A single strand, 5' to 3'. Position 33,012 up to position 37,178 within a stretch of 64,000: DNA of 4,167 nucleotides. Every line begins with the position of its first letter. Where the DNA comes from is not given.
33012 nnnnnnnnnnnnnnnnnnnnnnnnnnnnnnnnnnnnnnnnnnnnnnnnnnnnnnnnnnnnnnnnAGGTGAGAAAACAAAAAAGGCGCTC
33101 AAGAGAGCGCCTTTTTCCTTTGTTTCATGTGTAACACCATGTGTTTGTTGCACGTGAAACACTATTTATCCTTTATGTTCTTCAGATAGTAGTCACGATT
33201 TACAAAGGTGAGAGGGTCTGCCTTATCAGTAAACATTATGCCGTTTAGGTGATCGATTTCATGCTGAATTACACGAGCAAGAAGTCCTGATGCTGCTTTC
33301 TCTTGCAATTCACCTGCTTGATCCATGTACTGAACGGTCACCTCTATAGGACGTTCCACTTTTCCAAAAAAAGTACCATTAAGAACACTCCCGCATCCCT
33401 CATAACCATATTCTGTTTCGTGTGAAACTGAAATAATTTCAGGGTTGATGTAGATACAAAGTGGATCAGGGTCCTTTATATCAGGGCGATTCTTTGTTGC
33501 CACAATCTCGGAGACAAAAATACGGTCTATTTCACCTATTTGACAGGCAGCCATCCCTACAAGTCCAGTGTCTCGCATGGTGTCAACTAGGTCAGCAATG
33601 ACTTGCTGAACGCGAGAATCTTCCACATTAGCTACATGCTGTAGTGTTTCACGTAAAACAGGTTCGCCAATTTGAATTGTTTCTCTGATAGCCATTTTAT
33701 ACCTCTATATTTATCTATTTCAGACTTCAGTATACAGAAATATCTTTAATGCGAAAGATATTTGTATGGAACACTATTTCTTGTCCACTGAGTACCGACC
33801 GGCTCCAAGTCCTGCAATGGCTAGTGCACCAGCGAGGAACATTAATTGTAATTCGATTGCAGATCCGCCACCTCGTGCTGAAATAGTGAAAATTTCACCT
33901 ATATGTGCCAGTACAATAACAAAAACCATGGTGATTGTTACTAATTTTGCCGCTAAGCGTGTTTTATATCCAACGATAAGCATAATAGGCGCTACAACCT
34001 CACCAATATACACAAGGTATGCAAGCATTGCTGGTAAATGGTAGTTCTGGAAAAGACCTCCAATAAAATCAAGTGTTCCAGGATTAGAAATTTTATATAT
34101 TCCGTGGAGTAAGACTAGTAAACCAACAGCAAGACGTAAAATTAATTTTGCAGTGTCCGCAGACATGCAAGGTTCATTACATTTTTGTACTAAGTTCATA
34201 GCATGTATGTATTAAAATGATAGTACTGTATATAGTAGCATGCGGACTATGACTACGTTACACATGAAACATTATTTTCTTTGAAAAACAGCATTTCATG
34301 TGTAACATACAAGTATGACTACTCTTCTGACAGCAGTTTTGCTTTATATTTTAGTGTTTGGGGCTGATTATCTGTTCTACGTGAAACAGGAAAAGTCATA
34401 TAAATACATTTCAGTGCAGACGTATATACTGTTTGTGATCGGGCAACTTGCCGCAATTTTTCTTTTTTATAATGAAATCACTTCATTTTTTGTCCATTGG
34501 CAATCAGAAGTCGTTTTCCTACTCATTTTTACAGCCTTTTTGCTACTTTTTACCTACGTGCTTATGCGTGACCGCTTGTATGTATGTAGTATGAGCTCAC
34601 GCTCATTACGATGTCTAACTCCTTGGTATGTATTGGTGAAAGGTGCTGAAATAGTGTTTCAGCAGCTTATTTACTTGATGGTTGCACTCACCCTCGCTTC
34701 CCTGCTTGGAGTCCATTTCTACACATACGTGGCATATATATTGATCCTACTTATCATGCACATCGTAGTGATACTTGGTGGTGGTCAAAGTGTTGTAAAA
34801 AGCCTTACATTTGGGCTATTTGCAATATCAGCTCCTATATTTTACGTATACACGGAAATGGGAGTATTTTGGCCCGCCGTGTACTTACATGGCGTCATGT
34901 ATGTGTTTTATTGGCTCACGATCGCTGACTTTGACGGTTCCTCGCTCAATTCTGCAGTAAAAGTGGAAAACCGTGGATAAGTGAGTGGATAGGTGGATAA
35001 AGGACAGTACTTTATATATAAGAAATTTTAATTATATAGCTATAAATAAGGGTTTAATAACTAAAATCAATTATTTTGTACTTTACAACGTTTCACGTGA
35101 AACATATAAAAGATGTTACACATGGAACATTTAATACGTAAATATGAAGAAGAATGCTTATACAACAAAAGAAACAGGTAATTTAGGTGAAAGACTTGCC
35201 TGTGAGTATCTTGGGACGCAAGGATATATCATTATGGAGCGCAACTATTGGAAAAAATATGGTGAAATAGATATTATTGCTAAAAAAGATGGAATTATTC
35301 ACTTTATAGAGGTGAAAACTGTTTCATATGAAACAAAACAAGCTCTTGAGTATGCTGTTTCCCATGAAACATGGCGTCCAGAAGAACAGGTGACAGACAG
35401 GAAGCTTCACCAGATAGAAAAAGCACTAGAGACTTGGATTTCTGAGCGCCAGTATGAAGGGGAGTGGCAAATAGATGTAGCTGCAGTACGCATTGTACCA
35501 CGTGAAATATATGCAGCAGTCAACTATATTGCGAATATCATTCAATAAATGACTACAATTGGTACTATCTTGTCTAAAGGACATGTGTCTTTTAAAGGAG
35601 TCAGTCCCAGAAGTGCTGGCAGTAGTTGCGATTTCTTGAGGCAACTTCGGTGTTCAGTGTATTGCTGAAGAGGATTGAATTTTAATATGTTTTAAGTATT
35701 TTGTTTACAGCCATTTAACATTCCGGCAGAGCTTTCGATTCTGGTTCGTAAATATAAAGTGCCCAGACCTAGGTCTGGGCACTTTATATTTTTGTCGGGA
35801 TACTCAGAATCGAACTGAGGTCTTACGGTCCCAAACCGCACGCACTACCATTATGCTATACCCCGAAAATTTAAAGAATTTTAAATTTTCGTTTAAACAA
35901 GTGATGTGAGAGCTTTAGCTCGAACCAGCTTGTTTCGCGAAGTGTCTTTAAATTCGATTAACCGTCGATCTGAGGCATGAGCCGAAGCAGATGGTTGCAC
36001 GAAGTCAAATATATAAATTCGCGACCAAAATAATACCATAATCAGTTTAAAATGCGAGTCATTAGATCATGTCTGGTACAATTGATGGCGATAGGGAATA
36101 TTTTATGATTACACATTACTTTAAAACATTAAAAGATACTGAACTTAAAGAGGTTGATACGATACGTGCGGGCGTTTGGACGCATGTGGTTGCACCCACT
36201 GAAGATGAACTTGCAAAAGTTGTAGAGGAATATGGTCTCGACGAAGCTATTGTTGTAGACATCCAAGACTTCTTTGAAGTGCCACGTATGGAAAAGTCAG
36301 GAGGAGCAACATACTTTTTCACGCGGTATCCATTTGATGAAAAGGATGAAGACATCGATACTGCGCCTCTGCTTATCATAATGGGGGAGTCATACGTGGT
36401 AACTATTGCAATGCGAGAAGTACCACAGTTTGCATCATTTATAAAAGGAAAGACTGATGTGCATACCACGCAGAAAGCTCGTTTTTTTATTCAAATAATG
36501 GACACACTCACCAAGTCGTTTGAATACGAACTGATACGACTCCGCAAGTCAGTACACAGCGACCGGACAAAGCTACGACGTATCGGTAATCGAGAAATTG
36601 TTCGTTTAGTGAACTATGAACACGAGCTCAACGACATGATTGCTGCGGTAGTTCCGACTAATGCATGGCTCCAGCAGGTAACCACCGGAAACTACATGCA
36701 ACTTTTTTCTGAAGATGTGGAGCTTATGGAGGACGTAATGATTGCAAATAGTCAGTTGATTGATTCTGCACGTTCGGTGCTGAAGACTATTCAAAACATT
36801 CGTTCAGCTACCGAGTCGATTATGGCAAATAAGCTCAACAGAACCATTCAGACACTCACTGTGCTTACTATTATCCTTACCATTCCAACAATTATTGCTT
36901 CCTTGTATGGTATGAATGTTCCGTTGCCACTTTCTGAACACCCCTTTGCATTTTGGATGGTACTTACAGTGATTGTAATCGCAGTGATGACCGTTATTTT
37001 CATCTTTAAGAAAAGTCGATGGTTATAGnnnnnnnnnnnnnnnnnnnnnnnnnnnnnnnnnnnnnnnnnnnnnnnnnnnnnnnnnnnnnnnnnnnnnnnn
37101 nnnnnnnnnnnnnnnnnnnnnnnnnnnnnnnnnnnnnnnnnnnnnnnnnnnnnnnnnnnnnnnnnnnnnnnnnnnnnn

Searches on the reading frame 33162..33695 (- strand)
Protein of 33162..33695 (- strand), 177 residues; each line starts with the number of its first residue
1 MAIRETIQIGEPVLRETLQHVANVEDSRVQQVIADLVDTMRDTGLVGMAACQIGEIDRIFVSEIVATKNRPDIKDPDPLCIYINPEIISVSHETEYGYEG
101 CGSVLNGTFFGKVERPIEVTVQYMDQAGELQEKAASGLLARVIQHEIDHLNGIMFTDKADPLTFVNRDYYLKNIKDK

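Call 60: search_protein_families(library=pfam, proteins=[window:33162-33695:-], max_evalue=0.001)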
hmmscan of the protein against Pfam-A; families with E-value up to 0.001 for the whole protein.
window:33162-33695:- (177 aa): 1 family
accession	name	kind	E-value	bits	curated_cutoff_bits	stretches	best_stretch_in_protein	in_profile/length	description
PF01327.26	Pep_deformylase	-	3.5e-43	147.4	22.8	1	4-162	2-153/156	Polypeptide deformylase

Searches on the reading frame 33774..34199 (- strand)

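Call 60: search_protein_families(library=pfam, proteins=[window:33774-34199:-], max_evalue=0.001)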
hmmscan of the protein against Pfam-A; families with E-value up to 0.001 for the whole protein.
window:33774-34199:- (141 aa): 1 family
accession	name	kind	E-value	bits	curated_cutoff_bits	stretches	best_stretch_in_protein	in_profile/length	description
PF07681.17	DoxX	-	2.5e-18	66.9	23.6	1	18-99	2-84/85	DoxX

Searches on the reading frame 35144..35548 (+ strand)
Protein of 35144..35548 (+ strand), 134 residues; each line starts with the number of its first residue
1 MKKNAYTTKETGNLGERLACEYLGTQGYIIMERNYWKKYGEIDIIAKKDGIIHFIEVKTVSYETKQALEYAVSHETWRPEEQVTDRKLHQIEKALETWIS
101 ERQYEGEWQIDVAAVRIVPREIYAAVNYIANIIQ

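Call 60: search_protein_families(library=pfam, proteins=[window:35144-35548:+], max_evalue=0.001)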
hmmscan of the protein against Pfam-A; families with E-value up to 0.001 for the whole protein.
window:35144-35548:+ (134 aa): 2 families
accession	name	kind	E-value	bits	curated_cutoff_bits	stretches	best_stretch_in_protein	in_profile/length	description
PF02021.23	UPF0102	-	5.6e-20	71.9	23.6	1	15-115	1-80/80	Uncharacterised protein family UPF0102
PF08378.17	NERD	-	8.7e-05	23.4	22.1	1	12-93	2-86/111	Nuclease-related domain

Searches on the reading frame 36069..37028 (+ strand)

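Call 60: search_protein_families(library=pfam, proteins=[window:36069-37028:+], max_evalue=0.001)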
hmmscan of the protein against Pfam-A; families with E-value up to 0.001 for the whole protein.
window:36069-37028:+ (319 aa): 2 families
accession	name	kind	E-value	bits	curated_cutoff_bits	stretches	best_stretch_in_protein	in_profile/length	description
PF01544.23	CorA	-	6e-46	157.5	27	1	35-315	4-292/292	CorA-like Mg2+ transporter protein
PF20990.2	DUF2207_C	-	0.00034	20.8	33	1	229-313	102-184/247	Predicted membrane protein (DUF2207) C-terminal domain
